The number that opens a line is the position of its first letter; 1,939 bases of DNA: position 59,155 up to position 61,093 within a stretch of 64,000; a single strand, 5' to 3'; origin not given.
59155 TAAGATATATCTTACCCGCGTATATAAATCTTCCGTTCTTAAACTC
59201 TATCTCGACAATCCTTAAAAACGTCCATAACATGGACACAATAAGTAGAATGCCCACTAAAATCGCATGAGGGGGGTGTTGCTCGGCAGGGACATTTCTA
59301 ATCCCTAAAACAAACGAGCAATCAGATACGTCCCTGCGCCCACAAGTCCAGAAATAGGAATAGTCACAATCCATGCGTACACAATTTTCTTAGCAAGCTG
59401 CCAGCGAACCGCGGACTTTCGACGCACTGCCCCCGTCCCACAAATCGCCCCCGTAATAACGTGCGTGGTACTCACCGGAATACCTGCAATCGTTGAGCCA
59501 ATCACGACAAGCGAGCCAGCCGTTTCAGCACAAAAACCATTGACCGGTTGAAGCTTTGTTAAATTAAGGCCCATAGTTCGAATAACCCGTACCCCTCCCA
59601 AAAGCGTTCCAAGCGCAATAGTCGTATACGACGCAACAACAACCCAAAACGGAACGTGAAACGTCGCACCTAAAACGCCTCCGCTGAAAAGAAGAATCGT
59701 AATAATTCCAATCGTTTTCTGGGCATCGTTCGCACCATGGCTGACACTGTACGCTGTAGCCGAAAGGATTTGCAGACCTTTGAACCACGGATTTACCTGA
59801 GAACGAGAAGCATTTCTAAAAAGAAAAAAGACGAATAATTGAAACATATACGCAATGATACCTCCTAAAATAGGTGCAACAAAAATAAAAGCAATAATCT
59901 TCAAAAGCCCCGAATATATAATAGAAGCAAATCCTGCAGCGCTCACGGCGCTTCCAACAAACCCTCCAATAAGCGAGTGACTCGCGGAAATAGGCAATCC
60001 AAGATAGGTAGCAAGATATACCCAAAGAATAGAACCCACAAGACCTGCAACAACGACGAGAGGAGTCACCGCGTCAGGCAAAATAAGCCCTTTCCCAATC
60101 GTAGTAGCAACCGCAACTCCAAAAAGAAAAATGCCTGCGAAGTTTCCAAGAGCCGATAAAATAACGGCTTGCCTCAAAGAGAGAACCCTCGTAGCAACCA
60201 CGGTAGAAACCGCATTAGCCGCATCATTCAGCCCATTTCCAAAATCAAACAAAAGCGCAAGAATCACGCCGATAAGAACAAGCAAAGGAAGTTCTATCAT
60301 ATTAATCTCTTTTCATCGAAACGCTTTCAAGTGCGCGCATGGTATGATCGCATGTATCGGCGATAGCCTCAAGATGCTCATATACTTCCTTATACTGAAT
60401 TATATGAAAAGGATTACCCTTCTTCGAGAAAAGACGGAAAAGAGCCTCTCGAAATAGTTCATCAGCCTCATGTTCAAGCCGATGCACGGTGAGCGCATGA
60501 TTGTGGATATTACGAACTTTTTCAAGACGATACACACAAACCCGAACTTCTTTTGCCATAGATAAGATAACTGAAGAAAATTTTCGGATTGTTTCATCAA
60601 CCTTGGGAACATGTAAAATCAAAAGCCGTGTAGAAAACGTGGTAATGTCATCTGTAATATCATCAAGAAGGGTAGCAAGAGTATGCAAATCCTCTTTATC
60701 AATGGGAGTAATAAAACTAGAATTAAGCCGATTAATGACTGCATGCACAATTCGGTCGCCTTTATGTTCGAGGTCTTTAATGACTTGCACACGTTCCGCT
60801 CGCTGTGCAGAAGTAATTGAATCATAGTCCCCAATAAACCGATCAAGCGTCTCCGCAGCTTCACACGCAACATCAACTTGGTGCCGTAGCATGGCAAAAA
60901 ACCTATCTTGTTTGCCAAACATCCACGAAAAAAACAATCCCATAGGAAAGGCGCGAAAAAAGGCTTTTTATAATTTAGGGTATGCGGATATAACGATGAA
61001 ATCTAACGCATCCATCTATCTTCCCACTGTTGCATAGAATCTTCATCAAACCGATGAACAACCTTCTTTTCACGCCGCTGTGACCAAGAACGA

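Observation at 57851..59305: Low-GC extension beyond attR: two RelE-type TA cassettes bracketed by a 25-nt repeat and ending at a degenerate att-like site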

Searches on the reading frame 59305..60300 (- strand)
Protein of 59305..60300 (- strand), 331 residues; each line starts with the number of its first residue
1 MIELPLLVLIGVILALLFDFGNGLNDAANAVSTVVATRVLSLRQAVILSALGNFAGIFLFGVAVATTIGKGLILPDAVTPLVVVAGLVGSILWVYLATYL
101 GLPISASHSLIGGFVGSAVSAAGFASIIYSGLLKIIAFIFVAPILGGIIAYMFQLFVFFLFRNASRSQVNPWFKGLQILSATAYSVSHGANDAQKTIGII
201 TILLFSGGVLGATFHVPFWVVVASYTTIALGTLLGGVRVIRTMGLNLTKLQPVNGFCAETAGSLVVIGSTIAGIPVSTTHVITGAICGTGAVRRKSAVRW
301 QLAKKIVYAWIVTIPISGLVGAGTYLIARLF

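Call 11: search_protein_families(library=pfam, proteins=[window:59305-60300:-], max_evalue=0.1)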
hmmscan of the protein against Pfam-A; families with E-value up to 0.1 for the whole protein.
window:59305-60300:- (331 aa): 1 family
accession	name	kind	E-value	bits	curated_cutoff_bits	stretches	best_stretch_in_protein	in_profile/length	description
PF01384.25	PHO4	-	5e-89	299.1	33.7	1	22-321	1-350/350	Phosphate transporter family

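Call 13: find_encoding_contigs(protein=window:59305-60300:-, flank=10000, max_places=10)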
Protein window:59305-60300:- (331 aa): 6 contigs read that carry it; 3 places shown.
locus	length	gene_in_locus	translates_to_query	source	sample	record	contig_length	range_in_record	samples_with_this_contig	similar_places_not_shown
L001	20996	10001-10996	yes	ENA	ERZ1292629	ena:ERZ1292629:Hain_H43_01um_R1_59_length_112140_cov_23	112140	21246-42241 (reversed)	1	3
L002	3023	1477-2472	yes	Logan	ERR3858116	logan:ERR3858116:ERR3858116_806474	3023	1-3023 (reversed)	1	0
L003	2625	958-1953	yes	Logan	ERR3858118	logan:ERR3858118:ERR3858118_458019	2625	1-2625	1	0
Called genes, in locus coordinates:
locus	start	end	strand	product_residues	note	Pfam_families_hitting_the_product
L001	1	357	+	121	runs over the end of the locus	-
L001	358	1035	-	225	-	PF11848:DUF3368 (faint)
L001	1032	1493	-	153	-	PF13302:Acetyltransf_3 (weak), PF13420:Acetyltransf_4 (weak), PF00583:Acetyltransf_1, PF13673:Acetyltransf_10, PF13508:Acetyltransf_7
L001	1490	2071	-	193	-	-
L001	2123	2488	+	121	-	-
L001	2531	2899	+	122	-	-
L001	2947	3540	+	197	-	PF03876:SHS2_Rpb7-N, PF00575:S1 (weak)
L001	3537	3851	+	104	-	-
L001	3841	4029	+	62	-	PF06093:Spt4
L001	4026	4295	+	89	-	PF01282:Ribosomal_S24e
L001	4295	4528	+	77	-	PF01599:Ribosomal_S27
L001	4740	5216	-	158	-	-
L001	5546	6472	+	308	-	PF02616:SMC_ScpA (weak)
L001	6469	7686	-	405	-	PF01409:tRNA-synt_2d (weak), PF13393:tRNA-synt_His, PF00152:tRNA-synt_2 (weak), PF00587:tRNA-synt_2b, PF03129:HGTP_anticodon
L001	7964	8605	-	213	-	-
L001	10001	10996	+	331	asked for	PF01384:PHO4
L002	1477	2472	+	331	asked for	PF01384:PHO4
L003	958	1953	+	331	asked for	PF01384:PHO4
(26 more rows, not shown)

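Call 81: find_homologous_proteins(query=window:59305-60300:-, max_evalue=1e-60)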
Query window:59305-60300:- (331 aa): 7894 proteins with E <= 1e-60 among 8000 candidates; the best 120 are listed.
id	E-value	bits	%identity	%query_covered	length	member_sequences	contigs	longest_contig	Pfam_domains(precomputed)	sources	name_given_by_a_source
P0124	3.2e-198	676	100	100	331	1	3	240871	PF01384.26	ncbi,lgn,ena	ncbi:MAG: inorganic phosphate transporter [Nanoarchaeota archaeon]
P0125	3.3e-177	607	86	100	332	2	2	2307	PF01384.26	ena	-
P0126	1.8e-138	479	66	100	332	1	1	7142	PF01384.26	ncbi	-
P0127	3.3e-137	475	67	99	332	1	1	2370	PF01384.26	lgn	-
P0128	6.3e-137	474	65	100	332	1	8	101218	PF01384.26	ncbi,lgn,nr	ncbi:inorganic phosphate transporter [Candidatus Woesearchaeota archaeon]|nr:inorganic phosphate tra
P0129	2.4e-136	472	66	100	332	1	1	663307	PF01384.26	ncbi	-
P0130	3.1e-136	472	66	94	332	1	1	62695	PF01384.26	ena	-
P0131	3.9e-136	472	66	94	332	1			PF01384.26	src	-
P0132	1.2e-135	470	66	100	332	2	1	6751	PF01384.26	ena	-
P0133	1.4e-135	470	64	100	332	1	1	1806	PF01384.26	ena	-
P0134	1.2e-134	467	64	100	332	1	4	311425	PF01384.26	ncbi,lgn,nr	ncbi:inorganic phosphate transporter [Candidatus Woesearchaeota archaeon]|nr:inorganic phosphate tra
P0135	4.7e-134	465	65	100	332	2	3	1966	PF01384.26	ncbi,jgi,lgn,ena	-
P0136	2.3e-133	463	65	100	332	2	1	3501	PF01384.26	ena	-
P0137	2.3e-132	459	66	98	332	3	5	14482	PF01384.26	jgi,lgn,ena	-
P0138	1.0e-131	457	66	95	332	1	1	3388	PF01384.26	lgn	-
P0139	1.5e-131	457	64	100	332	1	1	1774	PF01384.26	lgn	-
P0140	7.8e-131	454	66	100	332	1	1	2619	PF01384.26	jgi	jgi:inorganic phosphate transporter, PiT family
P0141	9.7e-131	454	65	98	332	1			PF01384.26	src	-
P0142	2.2e-130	453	62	100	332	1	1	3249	PF01384.26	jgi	jgi:PiT family inorganic phosphate transporter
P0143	1.5e-128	447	64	97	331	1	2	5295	PF01384.26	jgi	-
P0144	3.3e-128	446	65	97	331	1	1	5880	PF01384.26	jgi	-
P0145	7.2e-128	444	64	97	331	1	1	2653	PF01384.26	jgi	-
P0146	2.4e-127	443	64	97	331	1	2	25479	PF01384.26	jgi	-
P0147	3.5e-127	442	64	99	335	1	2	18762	PF01384.26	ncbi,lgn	ncbi:MAG: inorganic phosphate transporter [archaeon]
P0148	5.7e-127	442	64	98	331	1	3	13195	PF01384.26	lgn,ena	-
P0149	1.9e-126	440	65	95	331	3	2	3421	PF01384.26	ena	-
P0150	2.6e-126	439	63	95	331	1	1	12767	PF01384.26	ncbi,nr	ncbi:inorganic phosphate transporter [Candidatus Woesearchaeota archaeon]|nr:inorganic phosphate tra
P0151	7.9e-126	438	64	96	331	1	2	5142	PF01384.26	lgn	-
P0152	8.0e-126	438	64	93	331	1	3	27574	PF01384.26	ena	-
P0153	5.3e-125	435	64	93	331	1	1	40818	PF01384.26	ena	-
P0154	9.8e-125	434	63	100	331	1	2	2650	PF01384.26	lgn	-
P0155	4.3e-124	432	61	98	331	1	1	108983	PF01384.26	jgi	jgi:PiT family inorganic phosphate transporter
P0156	6.3e-124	432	62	94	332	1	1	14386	PF01384.26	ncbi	-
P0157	6.6e-124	431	63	95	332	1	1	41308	PF01384.26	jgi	jgi:PiT family inorganic phosphate transporter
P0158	1.2e-123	431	62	99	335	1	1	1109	PF01384.26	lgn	-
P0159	1.5e-123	430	63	93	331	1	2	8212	PF01384.26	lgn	-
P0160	1.8e-123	430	62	95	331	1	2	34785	PF01384.26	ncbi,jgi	jgi:PiT family inorganic phosphate transporter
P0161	2.7e-123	429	63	98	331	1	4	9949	PF01384.26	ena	-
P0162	4.2e-123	429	63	100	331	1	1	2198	PF01384.26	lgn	-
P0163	6.3e-123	428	62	97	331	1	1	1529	PF01384.26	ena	-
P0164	6.4e-123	428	63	97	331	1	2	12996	PF01384.26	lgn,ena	-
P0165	9.1e-123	428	63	98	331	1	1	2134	PF01384.26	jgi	jgi:PiT family inorganic phosphate transporter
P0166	1.3e-122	427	61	99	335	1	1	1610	PF01384.26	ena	-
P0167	2.1e-122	426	63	98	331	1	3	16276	PF01384.26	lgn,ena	-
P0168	2.2e-122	426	62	98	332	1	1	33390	PF01384.26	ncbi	-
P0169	2.3e-122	426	61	100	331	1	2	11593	PF01384.26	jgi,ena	-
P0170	2.3e-122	426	61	99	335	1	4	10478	PF01384.26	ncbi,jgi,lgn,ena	-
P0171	4.0e-122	426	63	93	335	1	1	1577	PF01384.26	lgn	-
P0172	4.7e-122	425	61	94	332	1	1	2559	PF01384.26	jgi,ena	-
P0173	5.1e-122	425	61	100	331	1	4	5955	PF01384.26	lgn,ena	-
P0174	5.9e-122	425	62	98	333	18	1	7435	PF01384.26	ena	-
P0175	7.2e-122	425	60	98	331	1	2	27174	PF01384.26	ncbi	-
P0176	1.0e-121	424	62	95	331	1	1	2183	PF01384.26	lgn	-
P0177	1.2e-121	424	63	98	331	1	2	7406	PF01384.26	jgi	jgi:PiT family inorganic phosphate transporter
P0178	1.3e-121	424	61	99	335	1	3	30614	PF01384.26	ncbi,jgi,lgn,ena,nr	ncbi:inorganic phosphate transporter [Candidatus Micrarchaeota archaeon]|nr:inorganic phosphate tran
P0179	1.7e-121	424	63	98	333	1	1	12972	PF01384.26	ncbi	-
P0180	2.5e-121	423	61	99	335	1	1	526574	PF01384.26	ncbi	-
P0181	3.6e-121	422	61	99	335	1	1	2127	PF01384.26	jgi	jgi:PiT family inorganic phosphate transporter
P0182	4.0e-121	422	62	95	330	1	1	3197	PF01384.26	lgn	-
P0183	4.5e-121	422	61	98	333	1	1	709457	PF01384.26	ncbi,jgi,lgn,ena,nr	ncbi:inorganic phosphate transporter [Candidatus Micrarchaeota archaeon]|nr:inorganic phosphate tran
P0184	9.5e-121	421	61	99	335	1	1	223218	PF01384.26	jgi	jgi:PiT family inorganic phosphate transporter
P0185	9.6e-121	421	63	98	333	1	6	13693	PF01384.26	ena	-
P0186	1.9e-120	420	62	100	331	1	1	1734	PF01384.26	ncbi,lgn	-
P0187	3.7e-120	419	61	98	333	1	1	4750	PF01384.26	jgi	-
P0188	4.1e-120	419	61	98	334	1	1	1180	PF01384.26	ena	-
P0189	1.1e-119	418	60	98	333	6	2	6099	PF01384.26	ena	-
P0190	1.4e-119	417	63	100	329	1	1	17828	PF01384.26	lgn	-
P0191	1.6e-119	417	63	99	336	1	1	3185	PF01384.26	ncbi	-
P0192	1.6e-119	417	61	99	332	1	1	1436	PF01384.26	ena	-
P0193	1.6e-119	417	61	99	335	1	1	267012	PF01384.26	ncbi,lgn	-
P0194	2.8e-119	416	60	98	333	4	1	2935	PF01384.26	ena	-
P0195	3.5e-119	416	61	99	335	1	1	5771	PF01384.26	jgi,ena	-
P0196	3.8e-119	416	62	98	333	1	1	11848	PF01384.26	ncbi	-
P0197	4.0e-119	416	60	98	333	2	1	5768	PF01384.26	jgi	-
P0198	5.2e-119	415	61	98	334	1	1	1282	PF01384.26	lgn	-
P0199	2.5e-118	413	60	98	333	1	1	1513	PF01384.26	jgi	-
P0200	2.5e-118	413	61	98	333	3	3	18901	PF01384.26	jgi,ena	-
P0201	2.5e-118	413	59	99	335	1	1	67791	PF01384.26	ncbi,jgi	-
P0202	2.9e-118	413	60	98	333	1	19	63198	PF01384.26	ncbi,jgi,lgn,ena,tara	tara:strand:+ start:10437 stop:11438 length:1002 start_codon:yes stop_codon:yes gene_type:complete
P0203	3.2e-118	413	61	100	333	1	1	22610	PF01384.26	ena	-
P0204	3.3e-118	413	61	98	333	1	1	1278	PF01384.26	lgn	-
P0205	3.4e-118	413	59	100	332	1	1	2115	PF01384.26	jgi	-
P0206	3.4e-118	413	61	95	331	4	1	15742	PF01384.26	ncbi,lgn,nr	ncbi:inorganic phosphate transporter [Candidatus Pacearchaeota archaeon]|nr:inorganic phosphate tran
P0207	3.8e-118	413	61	98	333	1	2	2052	PF01384.26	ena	-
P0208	5.1e-118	412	60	97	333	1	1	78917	PF01384.26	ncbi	-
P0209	5.5e-118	412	59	99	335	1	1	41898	PF01384.26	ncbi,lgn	-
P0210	6.5e-118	412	61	95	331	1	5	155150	PF01384.26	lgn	-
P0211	6.9e-118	412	60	95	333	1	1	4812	PF01384.26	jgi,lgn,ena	-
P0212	7.5e-118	412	60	99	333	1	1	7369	PF01384.26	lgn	-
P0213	1.2e-117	411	61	100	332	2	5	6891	PF01384.26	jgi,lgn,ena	jgi:PiT family inorganic phosphate transporter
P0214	1.5e-117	411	59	100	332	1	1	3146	PF01384.26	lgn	-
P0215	2.0e-117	410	60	100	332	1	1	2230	PF01384.26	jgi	-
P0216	2.1e-117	410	59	98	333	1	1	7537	PF01384.26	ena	-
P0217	2.9e-117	410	59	99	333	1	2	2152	PF01384.26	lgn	-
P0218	3.7e-117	409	60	98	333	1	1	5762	PF01384.26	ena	-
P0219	4.6e-117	409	60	99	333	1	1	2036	PF01384.26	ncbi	ncbi:MAG: inorganic phosphate transporter, partial [Candidatus Micrarchaeota archaeon]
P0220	4.7e-117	409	58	100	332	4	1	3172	PF01384.26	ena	-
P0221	5.0e-117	409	61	99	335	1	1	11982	PF01384.26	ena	-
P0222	5.0e-117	409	61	99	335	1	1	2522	PF01384.26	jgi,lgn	-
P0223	5.1e-117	409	60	100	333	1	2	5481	PF01384.26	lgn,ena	-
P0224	5.4e-117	409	60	100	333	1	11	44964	PF01384.26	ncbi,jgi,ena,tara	jgi:PiT family inorganic phosphate transporter|tara:strand:+ start:494 stop:1495 length:1002 start_c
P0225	6.0e-117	409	61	98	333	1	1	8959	PF01384.26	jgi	-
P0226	6.3e-117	409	60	98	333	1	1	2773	PF01384.26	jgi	jgi:PiT family inorganic phosphate transporter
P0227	6.3e-117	409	61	98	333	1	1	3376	PF01384.26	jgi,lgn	-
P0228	6.3e-117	409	61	99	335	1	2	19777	PF01384.26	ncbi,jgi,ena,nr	ncbi:MAG: anion permease [Candidatus Diapherotrites archaeon CG10_big_fil_rev_8_21_14_0_10_31_34]|nr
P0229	6.7e-117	408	57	99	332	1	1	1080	PF01384.26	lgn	-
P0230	7.1e-117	408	59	98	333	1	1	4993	PF01384.26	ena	-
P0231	7.3e-117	408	60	98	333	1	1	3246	PF01384.26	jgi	jgi:PiT family inorganic phosphate transporter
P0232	7.3e-117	408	61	98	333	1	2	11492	PF01384.26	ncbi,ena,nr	ncbi:MAG: inorganic phosphate transporter [Nanoarchaeota archaeon]|nr:inorganic phosphate transporte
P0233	9.0e-117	408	60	95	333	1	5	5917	PF01384.26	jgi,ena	-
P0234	1.3e-116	408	62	98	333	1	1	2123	PF01384.26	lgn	-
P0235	1.3e-116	407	60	98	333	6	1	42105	PF01384.26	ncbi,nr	ncbi:MAG: inorganic phosphate transporter [Nanoarchaeota archaeon]|nr:inorganic phosphate transporte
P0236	1.4e-116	407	61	98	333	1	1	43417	PF01384.26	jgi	jgi:inorganic phosphate transporter, PiT family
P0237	1.5e-116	407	59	98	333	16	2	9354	PF01384.26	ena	-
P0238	1.6e-116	407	60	98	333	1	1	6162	PF01384.26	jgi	-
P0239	1.8e-116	407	60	100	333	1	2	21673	PF01384.26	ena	-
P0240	2.1e-116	407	61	98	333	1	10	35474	PF01384.26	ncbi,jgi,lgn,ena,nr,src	ncbi:MAG TPA: inorganic phosphate transporter [Candidatus Nanoarchaeia archaeon]|nr:inorganic phosph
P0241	2.2e-116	407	59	95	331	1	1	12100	PF01384.26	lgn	-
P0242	2.3e-116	407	59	100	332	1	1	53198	PF01384.26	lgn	-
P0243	2.5e-116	407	60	99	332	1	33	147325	PF01384.26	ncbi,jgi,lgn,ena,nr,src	ncbi:inorganic phosphate transporter [Candidatus Woesearchaeota archaeon]|nr:inorganic phosphate tra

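Call 82: find_encoding_contigs(protein=P0125, flank=5000, max_places=4)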
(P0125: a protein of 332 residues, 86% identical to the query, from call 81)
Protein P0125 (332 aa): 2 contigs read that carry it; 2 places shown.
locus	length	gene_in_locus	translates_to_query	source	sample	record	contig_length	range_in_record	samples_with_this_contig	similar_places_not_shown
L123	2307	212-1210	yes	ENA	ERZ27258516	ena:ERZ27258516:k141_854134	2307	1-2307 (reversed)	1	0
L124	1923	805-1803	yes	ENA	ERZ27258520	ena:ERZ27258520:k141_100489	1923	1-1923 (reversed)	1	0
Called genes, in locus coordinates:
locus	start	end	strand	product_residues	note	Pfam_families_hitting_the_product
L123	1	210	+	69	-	?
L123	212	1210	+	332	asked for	PF01384:PHO4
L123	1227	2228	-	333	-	PF13354:Beta-lactamase2, PF00768:Peptidase_S11 (weak)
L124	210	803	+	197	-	PF01865:PhoU_div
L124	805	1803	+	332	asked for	PF01384:PHO4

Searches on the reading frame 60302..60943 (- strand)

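Call 11: search_protein_families(library=pfam, proteins=[window:60302-60943:-], max_evalue=0.1)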
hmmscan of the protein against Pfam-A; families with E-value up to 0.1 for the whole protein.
window:60302-60943:- (213 aa): 4 families
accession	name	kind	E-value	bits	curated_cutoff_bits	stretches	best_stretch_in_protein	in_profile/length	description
PF01865.21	PhoU_div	-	1.2e-21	77.6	24.4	1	12-199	10-202/214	Protein of unknown function DUF47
PF21476.4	PF0610-like_N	-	0.0043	17.7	33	1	179-199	24-43/50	PF0610-like, N-terminal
PF01895.24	PhoU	-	0.0044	17.8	23.5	1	121-200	3-84/89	PhoU domain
PF00745.25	GlutR_dimer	-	0.024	15.4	22.9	0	47-101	18-70/99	Glutamyl-tRNAGlu reductase, dimerisation domain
